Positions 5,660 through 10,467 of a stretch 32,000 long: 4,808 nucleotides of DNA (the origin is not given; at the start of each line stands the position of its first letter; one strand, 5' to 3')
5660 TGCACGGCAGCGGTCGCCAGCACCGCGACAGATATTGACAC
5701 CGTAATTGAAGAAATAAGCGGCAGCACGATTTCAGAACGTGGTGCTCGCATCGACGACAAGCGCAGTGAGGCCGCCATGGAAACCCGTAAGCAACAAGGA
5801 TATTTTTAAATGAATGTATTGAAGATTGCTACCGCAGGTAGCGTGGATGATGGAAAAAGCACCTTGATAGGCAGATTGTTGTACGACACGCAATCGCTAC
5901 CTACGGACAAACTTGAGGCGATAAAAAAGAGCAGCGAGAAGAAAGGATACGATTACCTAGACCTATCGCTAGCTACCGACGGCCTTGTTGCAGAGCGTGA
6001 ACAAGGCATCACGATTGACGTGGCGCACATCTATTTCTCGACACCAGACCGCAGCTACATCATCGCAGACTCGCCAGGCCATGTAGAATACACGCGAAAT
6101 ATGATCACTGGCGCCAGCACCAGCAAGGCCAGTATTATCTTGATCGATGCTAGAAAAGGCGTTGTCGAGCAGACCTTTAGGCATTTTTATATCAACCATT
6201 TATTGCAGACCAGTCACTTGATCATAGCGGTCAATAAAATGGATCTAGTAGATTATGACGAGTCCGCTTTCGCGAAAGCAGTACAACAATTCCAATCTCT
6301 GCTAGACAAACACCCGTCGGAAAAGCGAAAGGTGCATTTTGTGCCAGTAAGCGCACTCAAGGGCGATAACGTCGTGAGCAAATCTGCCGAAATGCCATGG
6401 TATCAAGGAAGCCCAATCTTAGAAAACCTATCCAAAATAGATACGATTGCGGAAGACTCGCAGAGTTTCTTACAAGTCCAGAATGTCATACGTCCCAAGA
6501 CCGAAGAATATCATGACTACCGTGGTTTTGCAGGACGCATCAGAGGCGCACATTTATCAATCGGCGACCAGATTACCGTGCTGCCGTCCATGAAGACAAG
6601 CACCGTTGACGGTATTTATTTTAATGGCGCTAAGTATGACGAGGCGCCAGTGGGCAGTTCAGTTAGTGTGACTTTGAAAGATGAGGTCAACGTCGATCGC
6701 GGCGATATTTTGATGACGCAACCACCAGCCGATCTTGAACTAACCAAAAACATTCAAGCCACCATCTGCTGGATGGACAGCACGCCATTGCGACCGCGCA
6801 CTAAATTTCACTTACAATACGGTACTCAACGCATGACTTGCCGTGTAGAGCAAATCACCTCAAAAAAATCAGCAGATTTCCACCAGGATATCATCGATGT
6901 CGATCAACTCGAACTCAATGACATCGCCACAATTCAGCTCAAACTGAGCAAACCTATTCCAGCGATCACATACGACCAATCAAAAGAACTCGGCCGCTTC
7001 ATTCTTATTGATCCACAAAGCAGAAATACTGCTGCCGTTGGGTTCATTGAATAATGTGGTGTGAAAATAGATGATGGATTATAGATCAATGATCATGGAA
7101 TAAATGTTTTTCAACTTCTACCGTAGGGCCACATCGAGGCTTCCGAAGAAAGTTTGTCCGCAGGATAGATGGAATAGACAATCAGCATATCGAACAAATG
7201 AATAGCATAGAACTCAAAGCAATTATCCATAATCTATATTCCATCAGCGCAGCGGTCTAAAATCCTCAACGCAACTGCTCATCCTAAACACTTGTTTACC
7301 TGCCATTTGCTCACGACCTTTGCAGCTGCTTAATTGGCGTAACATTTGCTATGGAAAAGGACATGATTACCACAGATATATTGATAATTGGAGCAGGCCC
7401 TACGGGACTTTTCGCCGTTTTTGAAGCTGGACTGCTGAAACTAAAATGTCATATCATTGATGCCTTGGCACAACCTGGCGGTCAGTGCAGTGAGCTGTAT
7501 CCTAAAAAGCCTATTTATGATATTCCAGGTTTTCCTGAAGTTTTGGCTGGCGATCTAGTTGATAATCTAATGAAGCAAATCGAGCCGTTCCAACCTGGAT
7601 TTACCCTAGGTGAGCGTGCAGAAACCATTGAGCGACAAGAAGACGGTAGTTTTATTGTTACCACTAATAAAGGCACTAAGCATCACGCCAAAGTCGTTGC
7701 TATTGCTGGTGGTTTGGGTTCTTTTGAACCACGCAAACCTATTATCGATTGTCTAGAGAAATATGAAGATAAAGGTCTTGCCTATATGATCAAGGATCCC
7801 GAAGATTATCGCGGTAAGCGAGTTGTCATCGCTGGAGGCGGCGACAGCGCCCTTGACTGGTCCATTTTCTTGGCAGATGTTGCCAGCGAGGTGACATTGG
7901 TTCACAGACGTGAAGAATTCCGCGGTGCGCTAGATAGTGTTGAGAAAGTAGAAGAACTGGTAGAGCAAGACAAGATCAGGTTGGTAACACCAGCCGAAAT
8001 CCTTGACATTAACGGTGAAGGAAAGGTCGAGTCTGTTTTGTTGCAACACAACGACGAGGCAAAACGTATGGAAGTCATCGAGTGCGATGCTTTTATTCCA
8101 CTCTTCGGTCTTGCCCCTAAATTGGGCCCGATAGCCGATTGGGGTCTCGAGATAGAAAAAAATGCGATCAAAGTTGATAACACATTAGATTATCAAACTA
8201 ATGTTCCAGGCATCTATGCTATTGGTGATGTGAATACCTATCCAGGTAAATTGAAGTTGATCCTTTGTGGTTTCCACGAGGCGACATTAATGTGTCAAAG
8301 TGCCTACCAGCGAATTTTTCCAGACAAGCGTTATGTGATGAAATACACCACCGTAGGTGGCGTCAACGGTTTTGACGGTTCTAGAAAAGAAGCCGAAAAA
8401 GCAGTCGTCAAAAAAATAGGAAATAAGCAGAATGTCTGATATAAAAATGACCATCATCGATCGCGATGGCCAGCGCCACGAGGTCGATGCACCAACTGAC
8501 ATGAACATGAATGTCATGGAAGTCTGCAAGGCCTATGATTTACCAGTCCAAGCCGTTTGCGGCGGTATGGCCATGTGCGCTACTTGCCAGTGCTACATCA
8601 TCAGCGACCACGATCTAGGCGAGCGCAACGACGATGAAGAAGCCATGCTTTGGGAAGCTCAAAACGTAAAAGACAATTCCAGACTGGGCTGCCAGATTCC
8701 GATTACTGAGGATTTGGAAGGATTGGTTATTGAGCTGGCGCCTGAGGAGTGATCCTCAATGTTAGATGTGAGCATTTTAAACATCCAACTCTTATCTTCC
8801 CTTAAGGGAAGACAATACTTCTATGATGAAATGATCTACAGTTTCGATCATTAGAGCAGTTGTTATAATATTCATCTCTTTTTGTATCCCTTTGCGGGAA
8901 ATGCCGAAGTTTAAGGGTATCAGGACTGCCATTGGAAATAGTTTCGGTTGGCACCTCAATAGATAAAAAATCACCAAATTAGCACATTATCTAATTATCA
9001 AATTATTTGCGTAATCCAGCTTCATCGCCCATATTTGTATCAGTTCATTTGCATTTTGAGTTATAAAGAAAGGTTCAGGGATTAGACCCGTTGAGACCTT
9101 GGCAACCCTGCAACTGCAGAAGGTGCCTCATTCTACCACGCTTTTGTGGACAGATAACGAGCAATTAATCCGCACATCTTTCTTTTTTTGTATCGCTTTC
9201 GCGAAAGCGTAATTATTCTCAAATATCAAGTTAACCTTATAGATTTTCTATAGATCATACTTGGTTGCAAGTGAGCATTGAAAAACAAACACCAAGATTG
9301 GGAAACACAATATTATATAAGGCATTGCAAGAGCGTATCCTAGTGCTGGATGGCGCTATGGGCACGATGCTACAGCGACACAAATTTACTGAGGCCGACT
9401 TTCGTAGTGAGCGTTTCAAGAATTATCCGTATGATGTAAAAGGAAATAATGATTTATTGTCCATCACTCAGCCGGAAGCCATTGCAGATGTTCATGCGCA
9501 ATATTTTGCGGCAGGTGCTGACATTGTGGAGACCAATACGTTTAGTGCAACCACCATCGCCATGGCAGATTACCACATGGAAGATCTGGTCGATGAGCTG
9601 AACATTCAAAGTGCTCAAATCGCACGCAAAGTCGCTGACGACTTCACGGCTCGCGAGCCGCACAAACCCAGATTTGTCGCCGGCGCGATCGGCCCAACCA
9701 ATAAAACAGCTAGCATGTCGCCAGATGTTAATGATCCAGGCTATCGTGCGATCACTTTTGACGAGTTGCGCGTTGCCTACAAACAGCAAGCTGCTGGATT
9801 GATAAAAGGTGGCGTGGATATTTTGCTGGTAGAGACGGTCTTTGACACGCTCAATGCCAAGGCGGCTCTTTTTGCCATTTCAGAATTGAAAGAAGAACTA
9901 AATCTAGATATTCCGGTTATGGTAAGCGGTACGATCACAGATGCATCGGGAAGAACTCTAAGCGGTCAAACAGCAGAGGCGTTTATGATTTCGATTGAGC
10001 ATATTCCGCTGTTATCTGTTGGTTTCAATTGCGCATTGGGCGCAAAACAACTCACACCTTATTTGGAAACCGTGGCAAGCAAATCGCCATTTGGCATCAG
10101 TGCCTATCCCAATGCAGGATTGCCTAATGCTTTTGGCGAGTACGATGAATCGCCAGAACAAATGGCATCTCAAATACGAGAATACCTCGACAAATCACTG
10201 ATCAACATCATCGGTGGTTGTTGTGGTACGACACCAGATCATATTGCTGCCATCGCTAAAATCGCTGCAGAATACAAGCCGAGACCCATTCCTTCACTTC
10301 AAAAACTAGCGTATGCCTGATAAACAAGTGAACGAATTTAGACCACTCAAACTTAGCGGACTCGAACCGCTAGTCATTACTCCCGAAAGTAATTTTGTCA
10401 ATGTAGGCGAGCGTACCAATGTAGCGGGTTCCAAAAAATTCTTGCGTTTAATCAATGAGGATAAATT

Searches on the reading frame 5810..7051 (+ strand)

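Call 56: search_protein_families(library=pfam, proteins=[window:5810-7051:+], max_evalue=0.00001)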
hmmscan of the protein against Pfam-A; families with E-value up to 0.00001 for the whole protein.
window:5810-7051:+ (414 aa): 2 families
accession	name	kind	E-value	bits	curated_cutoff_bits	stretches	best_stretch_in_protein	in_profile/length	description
PF00009.33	GTP_EFTU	-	4.7e-43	147.4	26.5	1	2-189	2-176/188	Elongation factor Tu GTP binding domain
PF22594.2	GTP-eEF1A_C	-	2.7e-20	73.1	27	1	315-414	2-101/101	GTP-eEF1A C-terminal domain-like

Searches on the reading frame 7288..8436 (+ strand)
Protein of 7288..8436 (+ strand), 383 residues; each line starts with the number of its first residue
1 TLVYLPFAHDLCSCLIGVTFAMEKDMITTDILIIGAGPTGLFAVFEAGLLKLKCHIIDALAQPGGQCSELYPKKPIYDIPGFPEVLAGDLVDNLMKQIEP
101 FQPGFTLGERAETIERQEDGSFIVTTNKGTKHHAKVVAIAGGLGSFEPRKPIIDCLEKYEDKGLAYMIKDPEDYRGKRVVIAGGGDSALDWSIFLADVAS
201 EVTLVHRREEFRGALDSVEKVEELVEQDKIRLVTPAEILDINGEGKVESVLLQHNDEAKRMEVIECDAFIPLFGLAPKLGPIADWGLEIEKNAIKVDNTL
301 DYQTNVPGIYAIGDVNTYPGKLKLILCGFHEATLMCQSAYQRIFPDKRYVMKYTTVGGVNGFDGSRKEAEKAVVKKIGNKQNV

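Call 56: search_protein_families(library=pfam, proteins=[window:7288-8436:+], max_evalue=0.00001)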
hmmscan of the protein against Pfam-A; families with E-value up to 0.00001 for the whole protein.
window:7288-8436:+ (383 aa): 4 families
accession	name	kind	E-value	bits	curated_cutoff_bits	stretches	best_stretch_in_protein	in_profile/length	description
PF07992.20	Pyr_redox_2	-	3.2e-31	109.3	26.1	1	30-319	2-278/291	Pyridine nucleotide-disulphide oxidoreductase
PF13738.12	Pyr_redox_3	-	3e-22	79.7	30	1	108-313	101-305/305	Pyridine nucleotide-disulphide oxidoreductase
PF00070.33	Pyr_redox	-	3e-14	53.7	22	1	178-253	1-80/82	Pyridine nucleotide-disulphide oxidoreductase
PF03486.20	HI0933_like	-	5.7e-08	32.9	50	0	30-64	2-36/244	HI0933-like protein Rossmann domain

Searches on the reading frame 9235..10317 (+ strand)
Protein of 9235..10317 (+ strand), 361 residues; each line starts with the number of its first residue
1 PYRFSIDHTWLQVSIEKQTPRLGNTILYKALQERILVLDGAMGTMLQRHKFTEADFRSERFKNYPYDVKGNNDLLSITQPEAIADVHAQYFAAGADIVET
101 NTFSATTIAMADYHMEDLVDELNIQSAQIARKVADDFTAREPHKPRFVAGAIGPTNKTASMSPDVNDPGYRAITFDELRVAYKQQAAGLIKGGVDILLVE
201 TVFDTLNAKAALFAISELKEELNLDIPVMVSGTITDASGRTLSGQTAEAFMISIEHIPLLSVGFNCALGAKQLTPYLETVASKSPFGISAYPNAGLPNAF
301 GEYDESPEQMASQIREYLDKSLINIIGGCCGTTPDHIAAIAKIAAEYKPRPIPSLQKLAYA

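Call 56: search_protein_families(library=pfam, proteins=[window:9235-10317:+], max_evalue=0.00001)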
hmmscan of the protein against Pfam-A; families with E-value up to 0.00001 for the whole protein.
window:9235-10317:+ (361 aa): 1 family
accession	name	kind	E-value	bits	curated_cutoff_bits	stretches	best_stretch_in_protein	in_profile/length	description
PF02574.22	S-methyl_trans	-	8.2e-101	338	22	1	36-343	1-282/283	Homocysteine S-methyltransferase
